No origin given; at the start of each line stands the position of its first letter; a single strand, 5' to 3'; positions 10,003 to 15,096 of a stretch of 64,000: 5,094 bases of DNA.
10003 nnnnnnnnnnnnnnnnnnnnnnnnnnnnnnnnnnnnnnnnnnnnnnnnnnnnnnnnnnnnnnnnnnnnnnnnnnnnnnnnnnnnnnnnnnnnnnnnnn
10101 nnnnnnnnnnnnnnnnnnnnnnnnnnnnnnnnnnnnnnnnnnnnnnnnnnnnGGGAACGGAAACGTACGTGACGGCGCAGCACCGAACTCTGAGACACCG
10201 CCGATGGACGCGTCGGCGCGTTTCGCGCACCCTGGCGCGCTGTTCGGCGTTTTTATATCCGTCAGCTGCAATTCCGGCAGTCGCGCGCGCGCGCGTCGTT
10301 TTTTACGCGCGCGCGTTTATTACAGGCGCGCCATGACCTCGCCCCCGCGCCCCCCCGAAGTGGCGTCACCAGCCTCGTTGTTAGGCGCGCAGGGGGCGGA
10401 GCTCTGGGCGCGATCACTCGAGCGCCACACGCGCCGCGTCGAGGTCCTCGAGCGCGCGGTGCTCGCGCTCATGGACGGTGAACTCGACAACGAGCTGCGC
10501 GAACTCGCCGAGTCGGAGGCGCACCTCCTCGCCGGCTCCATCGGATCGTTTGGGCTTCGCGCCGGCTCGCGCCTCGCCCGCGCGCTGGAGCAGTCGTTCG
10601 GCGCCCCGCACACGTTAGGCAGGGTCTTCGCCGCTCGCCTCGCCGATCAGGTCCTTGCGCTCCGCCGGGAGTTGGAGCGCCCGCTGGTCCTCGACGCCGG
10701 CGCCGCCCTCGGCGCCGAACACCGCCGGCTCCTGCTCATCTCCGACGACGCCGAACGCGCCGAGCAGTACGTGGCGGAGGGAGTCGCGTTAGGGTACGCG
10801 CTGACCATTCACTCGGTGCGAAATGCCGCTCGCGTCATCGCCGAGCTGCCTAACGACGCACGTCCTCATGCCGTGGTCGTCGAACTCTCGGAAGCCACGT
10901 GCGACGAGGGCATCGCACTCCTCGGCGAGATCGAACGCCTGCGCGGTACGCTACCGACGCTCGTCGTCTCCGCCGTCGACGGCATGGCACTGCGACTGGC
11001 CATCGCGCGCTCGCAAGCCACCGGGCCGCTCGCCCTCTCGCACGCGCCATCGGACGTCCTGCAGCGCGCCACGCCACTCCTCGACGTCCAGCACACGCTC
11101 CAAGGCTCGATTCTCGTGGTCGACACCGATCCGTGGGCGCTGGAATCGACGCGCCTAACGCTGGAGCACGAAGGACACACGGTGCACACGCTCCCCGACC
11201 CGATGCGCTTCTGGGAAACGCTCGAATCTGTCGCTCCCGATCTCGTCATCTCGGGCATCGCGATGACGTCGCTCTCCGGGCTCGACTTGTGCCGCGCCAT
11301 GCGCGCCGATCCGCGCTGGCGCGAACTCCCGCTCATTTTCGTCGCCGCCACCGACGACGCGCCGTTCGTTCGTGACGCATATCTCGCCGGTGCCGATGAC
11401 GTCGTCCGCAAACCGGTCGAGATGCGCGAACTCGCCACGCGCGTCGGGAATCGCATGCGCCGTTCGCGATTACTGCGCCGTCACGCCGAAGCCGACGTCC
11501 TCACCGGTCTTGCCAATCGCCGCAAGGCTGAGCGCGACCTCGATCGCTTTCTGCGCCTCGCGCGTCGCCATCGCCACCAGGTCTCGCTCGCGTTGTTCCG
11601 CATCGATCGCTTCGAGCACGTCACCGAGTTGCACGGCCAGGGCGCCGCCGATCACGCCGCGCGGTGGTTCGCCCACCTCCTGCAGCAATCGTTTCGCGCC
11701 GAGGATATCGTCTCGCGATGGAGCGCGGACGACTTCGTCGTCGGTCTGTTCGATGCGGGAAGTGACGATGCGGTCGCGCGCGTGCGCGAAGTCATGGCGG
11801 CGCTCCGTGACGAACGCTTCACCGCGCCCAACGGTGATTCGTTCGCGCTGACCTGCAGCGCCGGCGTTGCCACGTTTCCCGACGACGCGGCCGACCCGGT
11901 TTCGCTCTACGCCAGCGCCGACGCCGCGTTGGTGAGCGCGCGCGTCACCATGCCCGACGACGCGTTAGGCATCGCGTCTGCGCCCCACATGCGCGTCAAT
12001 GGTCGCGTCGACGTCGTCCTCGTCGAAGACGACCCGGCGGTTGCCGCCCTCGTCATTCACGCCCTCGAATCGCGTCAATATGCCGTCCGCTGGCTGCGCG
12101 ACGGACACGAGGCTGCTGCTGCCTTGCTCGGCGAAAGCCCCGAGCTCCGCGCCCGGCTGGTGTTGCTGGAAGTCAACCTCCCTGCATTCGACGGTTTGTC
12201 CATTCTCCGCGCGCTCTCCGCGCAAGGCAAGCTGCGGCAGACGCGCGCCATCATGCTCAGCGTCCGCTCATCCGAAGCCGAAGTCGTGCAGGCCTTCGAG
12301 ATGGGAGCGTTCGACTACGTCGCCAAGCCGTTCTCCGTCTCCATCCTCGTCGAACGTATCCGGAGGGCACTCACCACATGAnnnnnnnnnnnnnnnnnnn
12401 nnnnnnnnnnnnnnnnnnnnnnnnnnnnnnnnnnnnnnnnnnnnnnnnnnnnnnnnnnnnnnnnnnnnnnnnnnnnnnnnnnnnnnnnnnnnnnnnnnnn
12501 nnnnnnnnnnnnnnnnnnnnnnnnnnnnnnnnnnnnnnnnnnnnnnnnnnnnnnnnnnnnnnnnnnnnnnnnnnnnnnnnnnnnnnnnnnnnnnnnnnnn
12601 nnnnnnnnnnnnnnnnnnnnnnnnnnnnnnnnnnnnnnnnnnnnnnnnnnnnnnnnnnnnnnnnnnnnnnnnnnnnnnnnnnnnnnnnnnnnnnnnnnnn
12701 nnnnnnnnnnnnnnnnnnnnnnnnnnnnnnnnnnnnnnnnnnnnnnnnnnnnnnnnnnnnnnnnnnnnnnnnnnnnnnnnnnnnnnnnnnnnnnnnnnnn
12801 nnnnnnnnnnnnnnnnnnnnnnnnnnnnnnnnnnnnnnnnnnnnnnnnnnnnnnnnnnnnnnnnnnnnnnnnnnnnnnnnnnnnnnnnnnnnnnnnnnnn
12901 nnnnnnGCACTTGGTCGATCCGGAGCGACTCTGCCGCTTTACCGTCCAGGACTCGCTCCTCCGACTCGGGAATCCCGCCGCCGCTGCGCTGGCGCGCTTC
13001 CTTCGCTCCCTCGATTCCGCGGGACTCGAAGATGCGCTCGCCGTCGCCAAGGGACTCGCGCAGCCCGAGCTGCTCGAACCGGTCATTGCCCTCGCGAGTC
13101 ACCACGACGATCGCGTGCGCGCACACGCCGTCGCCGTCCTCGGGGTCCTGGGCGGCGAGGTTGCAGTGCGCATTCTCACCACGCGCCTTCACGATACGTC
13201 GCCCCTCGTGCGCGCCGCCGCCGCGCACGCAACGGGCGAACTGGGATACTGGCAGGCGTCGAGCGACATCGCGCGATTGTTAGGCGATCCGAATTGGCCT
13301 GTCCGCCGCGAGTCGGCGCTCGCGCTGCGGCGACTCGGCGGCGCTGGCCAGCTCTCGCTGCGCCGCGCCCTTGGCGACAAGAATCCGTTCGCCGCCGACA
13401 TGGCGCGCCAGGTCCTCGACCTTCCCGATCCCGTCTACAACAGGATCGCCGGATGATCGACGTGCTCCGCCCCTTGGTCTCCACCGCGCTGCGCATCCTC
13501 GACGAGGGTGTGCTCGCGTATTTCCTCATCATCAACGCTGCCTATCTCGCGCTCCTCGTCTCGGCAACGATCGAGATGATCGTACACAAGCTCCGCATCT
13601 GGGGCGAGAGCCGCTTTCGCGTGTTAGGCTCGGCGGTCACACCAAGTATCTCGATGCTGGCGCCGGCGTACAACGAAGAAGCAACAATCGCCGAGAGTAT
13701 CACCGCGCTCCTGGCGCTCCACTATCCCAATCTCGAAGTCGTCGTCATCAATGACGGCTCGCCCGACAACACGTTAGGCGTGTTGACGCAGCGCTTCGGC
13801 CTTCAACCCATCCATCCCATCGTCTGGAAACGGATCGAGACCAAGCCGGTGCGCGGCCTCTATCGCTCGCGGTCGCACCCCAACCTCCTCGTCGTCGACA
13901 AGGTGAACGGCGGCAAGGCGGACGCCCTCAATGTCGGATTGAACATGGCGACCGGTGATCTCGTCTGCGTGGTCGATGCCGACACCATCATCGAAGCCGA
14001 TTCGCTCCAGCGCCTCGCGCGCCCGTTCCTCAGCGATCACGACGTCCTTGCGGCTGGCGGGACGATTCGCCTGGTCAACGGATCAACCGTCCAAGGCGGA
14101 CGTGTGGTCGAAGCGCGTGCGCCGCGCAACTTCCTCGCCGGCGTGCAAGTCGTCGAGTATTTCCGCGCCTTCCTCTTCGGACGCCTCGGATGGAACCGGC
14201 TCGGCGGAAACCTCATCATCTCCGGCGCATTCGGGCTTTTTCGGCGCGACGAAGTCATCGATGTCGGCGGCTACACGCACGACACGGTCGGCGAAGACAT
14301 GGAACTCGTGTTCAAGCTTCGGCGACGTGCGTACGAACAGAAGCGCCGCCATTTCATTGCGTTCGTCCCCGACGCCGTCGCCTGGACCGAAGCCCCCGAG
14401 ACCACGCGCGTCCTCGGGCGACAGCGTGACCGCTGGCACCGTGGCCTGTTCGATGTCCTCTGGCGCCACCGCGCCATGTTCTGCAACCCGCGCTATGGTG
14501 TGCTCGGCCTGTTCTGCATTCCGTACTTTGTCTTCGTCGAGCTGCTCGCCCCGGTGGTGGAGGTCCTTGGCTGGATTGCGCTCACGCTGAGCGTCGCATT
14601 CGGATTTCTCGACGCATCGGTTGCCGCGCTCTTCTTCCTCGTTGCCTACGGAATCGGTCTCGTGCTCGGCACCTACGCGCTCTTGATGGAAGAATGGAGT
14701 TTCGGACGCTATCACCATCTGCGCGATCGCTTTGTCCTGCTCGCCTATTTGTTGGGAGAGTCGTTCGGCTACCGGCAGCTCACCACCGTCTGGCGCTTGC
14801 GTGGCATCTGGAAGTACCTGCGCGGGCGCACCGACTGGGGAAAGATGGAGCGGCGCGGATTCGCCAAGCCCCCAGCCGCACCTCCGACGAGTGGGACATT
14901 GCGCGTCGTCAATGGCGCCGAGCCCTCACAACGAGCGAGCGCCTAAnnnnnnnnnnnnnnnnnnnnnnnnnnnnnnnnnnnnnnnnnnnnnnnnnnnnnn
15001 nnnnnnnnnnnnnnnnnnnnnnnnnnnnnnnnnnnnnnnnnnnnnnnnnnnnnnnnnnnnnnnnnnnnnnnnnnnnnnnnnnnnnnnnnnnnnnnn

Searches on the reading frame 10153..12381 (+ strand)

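Call 35: search_protein_families(library=pfam, max_evalue=1e-8, proteins=[window:10153-12381:+])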
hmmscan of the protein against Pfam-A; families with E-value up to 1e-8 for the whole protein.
window:10153-12381:+ (742 aa): 2 families
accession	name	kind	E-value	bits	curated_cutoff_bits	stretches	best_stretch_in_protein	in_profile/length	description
PF00072.30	Response_reg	-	8.3e-45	152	30.2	2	621-737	1-111/111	Response regulator receiver domain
PF00990.26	GGDEF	-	2e-25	89.9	23.8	1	446-597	2-155/161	Diguanylate cyclase, GGDEF domain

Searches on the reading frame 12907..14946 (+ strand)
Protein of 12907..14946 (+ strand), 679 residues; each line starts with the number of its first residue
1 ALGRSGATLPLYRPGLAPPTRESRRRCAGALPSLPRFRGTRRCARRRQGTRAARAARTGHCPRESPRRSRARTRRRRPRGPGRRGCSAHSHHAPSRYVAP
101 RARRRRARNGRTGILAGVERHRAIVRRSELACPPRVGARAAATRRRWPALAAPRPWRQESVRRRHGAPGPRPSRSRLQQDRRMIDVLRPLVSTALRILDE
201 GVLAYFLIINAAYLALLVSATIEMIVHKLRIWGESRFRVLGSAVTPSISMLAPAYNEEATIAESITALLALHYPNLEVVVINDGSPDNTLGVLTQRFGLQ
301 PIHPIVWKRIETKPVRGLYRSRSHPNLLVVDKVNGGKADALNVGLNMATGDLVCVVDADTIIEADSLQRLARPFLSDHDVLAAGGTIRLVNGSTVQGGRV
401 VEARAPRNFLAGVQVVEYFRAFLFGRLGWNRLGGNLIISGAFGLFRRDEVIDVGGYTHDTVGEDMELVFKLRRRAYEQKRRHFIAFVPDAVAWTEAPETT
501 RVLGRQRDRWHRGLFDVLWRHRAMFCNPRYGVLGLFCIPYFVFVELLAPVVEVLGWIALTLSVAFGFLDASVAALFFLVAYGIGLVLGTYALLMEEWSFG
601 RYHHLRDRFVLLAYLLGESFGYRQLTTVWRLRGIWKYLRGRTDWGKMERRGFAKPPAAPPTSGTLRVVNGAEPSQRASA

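Call 35: search_protein_families(library=pfam, max_evalue=1e-8, proteins=[window:12907-14946:+])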
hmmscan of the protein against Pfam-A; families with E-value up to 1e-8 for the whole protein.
window:12907-14946:+ (679 aa): 4 families
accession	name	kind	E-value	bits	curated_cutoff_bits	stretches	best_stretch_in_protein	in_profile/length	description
PF13641.12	Glyco_tranf_2_3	-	1.8e-24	87.5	27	1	246-513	1-230/230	Glycosyltransferase like family 2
PF00535.33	Glycos_transf_2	-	2.4e-23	83.3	23.3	1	251-419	3-132/168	Glycosyl transferase family 2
PF13632.12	Glyco_trans_2_3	-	1.2e-14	55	27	1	353-567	2-194/198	Glycosyl transferase family group 2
PF03142.21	Chitin_synth_2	-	1.4e-10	40.9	27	0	473-593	336-448/527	Chitin synthase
